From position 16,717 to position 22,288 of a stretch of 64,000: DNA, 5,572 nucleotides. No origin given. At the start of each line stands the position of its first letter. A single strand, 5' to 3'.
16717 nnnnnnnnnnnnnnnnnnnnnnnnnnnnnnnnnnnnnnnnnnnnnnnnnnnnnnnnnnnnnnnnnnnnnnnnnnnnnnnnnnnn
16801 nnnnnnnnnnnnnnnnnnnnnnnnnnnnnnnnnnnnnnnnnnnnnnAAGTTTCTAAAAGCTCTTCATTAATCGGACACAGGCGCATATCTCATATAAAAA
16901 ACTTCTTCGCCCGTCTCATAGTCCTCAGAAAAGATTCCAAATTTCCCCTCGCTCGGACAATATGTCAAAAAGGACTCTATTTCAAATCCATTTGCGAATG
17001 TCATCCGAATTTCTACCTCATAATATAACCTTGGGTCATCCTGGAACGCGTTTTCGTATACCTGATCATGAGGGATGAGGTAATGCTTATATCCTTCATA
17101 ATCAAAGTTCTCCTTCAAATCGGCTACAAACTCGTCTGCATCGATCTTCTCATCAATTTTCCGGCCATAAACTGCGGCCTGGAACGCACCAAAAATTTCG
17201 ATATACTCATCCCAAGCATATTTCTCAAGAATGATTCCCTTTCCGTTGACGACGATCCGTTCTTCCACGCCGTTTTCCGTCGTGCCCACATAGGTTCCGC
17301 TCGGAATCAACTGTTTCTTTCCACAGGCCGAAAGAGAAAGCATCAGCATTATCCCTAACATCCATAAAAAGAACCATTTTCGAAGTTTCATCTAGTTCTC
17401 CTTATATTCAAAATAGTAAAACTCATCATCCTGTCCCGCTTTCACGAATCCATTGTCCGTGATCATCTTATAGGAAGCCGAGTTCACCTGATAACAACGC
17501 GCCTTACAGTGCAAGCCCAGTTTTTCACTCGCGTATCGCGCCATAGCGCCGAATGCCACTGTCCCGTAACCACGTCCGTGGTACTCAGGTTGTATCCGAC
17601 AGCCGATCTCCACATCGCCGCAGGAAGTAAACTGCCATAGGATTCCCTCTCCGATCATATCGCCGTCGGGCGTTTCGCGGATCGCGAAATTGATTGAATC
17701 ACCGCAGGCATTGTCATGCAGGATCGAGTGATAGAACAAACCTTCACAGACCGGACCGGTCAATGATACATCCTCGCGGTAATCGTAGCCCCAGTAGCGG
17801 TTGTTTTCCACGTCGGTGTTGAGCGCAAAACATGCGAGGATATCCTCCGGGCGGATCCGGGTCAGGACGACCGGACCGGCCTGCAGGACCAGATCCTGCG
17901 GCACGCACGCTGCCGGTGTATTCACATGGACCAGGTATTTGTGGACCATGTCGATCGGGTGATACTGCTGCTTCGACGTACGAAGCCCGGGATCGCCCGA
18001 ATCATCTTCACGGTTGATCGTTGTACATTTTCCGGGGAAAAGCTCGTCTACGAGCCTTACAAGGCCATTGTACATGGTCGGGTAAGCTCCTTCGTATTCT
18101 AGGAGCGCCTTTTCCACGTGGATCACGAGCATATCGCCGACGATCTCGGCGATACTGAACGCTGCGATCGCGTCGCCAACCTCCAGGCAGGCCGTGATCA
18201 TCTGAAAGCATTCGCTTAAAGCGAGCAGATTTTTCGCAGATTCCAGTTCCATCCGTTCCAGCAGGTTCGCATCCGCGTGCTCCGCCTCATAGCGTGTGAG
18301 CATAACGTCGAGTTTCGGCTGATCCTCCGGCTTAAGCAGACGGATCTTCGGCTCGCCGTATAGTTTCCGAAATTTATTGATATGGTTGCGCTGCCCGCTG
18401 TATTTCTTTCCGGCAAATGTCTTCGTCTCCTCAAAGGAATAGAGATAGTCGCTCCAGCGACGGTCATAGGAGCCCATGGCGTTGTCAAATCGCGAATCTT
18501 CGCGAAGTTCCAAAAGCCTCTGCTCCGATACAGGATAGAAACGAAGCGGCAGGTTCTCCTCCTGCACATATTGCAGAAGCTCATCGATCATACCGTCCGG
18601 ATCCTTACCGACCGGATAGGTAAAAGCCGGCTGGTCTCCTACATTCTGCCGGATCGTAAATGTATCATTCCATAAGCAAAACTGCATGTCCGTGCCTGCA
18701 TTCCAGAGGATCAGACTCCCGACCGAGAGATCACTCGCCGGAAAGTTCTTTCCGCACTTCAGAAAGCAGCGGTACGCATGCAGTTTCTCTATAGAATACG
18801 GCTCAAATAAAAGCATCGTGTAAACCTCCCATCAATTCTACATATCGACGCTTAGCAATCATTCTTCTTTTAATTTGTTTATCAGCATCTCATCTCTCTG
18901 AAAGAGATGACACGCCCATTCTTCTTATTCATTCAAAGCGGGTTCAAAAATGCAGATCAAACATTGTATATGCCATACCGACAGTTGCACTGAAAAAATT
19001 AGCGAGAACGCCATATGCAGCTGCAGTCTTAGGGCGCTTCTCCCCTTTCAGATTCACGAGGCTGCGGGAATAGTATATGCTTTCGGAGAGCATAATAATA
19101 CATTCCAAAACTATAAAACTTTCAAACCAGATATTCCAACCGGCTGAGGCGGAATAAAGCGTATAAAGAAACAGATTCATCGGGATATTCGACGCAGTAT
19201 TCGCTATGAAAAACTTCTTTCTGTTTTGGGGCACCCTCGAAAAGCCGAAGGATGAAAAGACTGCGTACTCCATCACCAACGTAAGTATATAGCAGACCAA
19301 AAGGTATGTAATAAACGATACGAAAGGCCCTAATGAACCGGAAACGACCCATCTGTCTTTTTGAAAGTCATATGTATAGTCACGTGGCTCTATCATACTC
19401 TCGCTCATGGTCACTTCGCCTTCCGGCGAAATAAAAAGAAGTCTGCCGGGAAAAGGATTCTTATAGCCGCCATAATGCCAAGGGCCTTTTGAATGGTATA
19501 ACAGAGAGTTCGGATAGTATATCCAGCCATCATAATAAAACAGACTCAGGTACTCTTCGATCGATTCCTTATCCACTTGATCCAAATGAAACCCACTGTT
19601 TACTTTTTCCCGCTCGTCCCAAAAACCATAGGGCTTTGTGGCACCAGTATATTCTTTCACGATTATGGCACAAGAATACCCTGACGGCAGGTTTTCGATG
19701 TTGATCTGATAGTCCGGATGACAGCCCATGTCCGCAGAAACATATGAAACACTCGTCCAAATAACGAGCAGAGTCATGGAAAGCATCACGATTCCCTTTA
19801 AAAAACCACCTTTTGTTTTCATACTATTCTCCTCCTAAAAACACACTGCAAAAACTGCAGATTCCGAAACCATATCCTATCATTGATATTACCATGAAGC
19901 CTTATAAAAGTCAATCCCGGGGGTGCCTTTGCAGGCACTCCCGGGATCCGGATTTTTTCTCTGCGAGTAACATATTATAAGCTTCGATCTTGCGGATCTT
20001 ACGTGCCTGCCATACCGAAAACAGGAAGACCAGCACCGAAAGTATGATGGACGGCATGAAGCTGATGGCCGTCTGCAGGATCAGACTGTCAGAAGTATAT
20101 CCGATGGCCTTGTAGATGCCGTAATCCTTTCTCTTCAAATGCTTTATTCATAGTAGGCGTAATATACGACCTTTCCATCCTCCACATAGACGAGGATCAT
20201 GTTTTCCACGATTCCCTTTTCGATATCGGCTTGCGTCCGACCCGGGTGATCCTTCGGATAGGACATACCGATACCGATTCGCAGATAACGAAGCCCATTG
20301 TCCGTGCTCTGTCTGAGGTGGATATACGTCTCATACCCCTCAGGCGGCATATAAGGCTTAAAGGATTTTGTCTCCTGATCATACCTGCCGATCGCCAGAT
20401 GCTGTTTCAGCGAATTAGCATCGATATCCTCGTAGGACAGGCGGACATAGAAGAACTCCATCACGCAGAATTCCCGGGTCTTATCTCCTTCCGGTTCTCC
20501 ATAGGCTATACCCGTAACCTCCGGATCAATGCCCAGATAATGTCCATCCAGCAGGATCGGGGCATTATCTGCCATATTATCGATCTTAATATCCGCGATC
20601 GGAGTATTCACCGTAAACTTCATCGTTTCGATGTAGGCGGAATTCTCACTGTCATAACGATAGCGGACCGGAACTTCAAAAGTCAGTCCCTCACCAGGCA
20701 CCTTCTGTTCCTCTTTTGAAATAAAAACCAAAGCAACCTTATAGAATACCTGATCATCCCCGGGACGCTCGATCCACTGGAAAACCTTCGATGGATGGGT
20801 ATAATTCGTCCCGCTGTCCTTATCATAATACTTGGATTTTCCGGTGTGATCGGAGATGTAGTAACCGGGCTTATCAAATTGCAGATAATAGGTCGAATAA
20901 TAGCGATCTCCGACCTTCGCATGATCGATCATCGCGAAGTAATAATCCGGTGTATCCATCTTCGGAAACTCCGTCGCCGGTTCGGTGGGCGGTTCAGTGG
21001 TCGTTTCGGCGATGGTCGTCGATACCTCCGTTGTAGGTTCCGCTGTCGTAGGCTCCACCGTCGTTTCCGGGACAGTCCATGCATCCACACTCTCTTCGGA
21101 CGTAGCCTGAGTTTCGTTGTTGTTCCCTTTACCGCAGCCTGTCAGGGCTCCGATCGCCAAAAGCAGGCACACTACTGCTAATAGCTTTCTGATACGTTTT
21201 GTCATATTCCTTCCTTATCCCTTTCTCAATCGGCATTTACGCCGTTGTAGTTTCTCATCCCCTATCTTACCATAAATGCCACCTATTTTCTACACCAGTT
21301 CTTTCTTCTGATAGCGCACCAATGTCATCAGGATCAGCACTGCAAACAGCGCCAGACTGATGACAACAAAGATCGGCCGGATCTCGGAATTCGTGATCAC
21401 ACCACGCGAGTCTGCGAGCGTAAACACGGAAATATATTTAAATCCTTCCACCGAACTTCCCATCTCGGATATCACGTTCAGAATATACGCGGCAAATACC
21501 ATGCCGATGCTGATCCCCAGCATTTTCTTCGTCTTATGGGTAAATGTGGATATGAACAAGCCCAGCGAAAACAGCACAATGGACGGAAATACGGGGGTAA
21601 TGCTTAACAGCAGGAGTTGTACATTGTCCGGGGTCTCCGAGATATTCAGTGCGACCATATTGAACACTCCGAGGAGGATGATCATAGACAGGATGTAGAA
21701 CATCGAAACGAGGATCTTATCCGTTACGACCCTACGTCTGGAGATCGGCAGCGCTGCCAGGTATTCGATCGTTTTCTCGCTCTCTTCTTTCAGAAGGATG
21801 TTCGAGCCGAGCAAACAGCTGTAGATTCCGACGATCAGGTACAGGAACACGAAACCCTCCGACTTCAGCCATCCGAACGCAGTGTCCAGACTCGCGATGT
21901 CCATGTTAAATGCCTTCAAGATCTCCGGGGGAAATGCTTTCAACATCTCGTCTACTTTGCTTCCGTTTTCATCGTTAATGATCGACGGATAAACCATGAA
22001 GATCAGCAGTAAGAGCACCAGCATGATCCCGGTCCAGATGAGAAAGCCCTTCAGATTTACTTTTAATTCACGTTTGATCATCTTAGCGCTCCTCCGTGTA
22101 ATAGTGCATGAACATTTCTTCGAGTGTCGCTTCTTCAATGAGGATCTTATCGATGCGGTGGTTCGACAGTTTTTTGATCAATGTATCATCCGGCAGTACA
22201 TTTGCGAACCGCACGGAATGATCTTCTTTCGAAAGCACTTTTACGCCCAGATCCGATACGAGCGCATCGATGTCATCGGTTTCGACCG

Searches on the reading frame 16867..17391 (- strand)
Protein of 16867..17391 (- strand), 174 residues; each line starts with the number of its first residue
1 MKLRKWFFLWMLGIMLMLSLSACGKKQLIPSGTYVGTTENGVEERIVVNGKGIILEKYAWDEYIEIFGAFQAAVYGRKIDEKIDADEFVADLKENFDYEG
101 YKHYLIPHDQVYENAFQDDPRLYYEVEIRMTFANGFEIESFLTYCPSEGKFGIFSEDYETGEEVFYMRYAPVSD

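Call 4: search_protein_families(library=pfam, proteins=[window:16867-17391:-], max_evalue=0.1)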
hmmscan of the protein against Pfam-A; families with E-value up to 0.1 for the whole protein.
window:16867-17391:- (174 aa): 0 families

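Call 10: search_protein_families(library=ncbifam, proteins=[window:16867-17391:-], max_evalue=0.1)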
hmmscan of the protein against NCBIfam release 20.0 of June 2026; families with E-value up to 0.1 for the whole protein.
window:16867-17391:- (174 aa): 3 families
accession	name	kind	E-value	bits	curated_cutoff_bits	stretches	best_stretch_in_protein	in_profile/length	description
TIGR03670.1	rpoB_arch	equivalog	0.027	12.7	811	1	37-103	379-444/599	DNA-directed RNA polymerase subunit B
NF011333.0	PRK14749.1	equivalog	0.041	13.7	57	1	6-21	2-17/30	cytochrome bd-II oxidase subunit CbdX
NF047847.2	SS_mature_LptM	equivalog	0.048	13.8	27.7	1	5-26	3-23/31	LPS translocon maturation chaperone LptM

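Call 23: search_protein_families(library=padloc, proteins=[window:16867-17391:-], max_evalue=0.1)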
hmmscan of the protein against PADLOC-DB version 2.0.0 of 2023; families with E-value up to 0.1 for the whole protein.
window:16867-17391:- (174 aa): 0 families

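Call 24: search_protein_families(library=phrogs, proteins=[window:16867-17391:-], max_evalue=0.1)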
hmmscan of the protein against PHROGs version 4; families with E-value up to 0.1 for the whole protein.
window:16867-17391:- (174 aa): 1 family
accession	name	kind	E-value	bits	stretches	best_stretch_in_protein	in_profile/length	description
phrog_5588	-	unknown function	0.0024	19.1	1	40-105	29-91/98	-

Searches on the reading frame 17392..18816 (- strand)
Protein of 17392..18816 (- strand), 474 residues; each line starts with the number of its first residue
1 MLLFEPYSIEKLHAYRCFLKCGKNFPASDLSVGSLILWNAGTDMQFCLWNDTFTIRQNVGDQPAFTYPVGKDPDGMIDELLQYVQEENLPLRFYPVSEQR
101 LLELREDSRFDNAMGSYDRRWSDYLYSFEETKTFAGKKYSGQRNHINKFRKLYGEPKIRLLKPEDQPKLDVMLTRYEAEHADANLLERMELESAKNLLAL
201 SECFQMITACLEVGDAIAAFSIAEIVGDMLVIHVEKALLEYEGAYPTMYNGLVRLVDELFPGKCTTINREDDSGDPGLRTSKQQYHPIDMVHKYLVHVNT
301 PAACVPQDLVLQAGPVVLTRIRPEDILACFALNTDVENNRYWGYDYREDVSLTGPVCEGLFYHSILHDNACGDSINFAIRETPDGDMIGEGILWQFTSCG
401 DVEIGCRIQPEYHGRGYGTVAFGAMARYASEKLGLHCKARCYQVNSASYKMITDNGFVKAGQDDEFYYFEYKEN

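Call 10: search_protein_families(library=ncbifam, proteins=[window:17392-18816:-], max_evalue=0.1)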
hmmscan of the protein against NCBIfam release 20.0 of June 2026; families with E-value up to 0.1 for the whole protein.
window:17392-18816:- (474 aa): 1 family
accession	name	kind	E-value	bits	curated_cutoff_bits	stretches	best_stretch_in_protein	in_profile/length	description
NF040503.1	resist_ArsN1a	equivalog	0.035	13.8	170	1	402-461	78-137/159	arsinothricin resistance N-acetyltransferase ArsN1 family A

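Call 79: search_protein_families(library=pfam, proteins=[window:17392-18816:-], max_evalue=0.00001)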
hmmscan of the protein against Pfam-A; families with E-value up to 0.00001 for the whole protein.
window:17392-18816:- (474 aa): 2 families
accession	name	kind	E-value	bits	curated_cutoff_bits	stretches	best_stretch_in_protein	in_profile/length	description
PF09924.15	LPG_synthase_C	-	1.4e-26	93.7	27.5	1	28-296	9-297/298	Phosphatidylglycerol lysyltransferase, C-terminal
PF13302.13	Acetyltransf_3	-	3e-15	57.6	25.4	1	317-458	3-138/138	Acetyltransferase (GNAT) domain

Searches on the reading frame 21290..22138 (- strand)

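Call 97: search_protein_families(library=pfam, proteins=[window:21290-22138:-], max_evalue=0.001)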
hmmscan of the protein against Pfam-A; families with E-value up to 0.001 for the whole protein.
window:21290-22138:- (282 aa): 4 families
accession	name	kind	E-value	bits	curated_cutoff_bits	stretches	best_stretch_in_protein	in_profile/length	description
PF12679.13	ABC2_membrane_2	-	5.5e-22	78.8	27.2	1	20-281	3-283/283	ABC-2 family transporter protein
PF13346.12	ABC2_membrane_5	-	1.7e-08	34.7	25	1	88-270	27-194/205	ABC-2 family transporter protein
PF12730.13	ABC2_membrane_4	-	1.4e-05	25.6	27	1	88-216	44-176/179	ABC-2 family transporter protein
PF12698.13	ABC2_membrane_3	-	4.3e-05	23.2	31.6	1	96-271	164-343/347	ABC-2 family transporter protein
